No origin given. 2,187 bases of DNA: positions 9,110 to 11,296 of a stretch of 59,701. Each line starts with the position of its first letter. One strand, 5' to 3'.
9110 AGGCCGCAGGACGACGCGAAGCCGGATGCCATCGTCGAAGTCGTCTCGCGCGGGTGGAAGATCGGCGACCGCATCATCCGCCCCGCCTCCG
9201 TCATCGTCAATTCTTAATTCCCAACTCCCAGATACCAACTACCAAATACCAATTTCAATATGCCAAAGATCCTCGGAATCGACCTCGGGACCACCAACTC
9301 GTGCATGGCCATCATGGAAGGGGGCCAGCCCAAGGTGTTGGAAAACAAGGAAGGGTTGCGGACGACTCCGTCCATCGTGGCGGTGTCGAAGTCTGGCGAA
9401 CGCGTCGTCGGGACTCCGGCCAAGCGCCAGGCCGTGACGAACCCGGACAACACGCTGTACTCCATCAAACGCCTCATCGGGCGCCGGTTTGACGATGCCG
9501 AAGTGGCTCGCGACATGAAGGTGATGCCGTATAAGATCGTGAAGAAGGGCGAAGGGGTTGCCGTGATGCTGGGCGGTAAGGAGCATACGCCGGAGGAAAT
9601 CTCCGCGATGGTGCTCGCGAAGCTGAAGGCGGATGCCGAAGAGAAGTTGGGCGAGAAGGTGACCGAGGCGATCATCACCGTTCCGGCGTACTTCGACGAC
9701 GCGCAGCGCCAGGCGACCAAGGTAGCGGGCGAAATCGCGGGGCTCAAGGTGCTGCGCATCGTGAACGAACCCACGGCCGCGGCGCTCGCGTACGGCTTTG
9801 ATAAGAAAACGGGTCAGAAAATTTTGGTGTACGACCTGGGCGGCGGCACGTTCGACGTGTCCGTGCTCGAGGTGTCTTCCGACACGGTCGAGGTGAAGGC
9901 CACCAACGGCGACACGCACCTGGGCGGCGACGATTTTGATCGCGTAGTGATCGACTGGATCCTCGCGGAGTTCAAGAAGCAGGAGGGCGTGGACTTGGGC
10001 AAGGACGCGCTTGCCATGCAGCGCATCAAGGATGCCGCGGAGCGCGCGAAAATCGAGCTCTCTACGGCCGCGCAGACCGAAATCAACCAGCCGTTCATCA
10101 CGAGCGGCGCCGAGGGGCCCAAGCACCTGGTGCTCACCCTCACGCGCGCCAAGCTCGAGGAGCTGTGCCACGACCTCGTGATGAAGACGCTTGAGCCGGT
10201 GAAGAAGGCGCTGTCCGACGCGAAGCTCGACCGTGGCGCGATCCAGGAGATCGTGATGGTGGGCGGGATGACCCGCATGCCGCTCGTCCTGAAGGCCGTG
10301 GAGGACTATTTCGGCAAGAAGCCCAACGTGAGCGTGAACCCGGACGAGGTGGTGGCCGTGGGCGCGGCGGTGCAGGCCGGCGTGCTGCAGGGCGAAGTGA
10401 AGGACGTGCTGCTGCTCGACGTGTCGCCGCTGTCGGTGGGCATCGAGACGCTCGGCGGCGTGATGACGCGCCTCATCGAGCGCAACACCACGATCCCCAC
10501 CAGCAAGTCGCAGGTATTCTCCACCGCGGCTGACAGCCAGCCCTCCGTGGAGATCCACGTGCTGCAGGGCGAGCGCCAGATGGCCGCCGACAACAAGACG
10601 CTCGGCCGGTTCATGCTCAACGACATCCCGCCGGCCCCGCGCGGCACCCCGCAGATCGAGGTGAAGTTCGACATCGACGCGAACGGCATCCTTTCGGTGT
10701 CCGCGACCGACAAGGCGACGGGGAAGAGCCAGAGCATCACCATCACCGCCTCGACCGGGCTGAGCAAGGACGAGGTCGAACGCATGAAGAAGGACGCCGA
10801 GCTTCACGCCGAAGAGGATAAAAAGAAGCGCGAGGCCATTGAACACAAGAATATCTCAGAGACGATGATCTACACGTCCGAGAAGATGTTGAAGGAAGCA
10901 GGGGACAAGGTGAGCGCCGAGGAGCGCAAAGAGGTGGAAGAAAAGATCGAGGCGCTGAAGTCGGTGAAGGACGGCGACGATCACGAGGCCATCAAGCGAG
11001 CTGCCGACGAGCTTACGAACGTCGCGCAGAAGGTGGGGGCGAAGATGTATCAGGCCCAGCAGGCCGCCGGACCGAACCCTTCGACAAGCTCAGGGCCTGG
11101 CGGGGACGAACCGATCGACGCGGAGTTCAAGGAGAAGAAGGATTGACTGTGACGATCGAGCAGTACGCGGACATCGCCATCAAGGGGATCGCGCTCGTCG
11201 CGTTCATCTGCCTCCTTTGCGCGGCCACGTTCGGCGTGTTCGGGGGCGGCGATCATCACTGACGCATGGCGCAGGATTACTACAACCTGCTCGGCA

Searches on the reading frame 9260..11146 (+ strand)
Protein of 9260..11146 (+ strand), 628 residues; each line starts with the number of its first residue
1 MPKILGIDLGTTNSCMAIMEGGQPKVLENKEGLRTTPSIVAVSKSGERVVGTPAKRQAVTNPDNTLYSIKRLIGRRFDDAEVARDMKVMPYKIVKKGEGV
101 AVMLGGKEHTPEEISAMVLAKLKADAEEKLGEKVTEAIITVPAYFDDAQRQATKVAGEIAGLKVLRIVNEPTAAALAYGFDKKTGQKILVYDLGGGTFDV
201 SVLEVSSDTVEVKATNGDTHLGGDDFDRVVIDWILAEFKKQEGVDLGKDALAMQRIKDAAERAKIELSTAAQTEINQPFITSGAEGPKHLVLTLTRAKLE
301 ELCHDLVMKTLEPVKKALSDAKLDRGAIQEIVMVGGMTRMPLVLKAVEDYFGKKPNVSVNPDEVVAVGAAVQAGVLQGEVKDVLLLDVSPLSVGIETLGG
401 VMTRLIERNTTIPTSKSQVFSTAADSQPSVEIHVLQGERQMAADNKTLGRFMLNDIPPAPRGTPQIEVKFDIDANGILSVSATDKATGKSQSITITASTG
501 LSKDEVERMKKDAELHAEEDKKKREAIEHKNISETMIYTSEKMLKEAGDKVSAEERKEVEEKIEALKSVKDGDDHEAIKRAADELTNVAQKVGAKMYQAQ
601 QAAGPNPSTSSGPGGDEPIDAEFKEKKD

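Call 9: search_protein_families(library=pfam, proteins=[window:9260-11146:+])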
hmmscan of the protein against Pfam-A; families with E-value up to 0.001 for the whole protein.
window:9260-11146:+ (628 aa): 3 families
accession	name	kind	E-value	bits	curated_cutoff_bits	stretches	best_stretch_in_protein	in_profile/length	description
PF00012.26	HSP70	-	2.6e-256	852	20.6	1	4-598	1-599/599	Hsp70 protein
PF06723.19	MreB_Mbl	-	3.2e-17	62.8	27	1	124-370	83-316/327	MreB/Mbl protein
PF02782.22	FGGY_C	-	0.00022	21.5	27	1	323-375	145-196/198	FGGY family of carbohydrate kinases, C-terminal domain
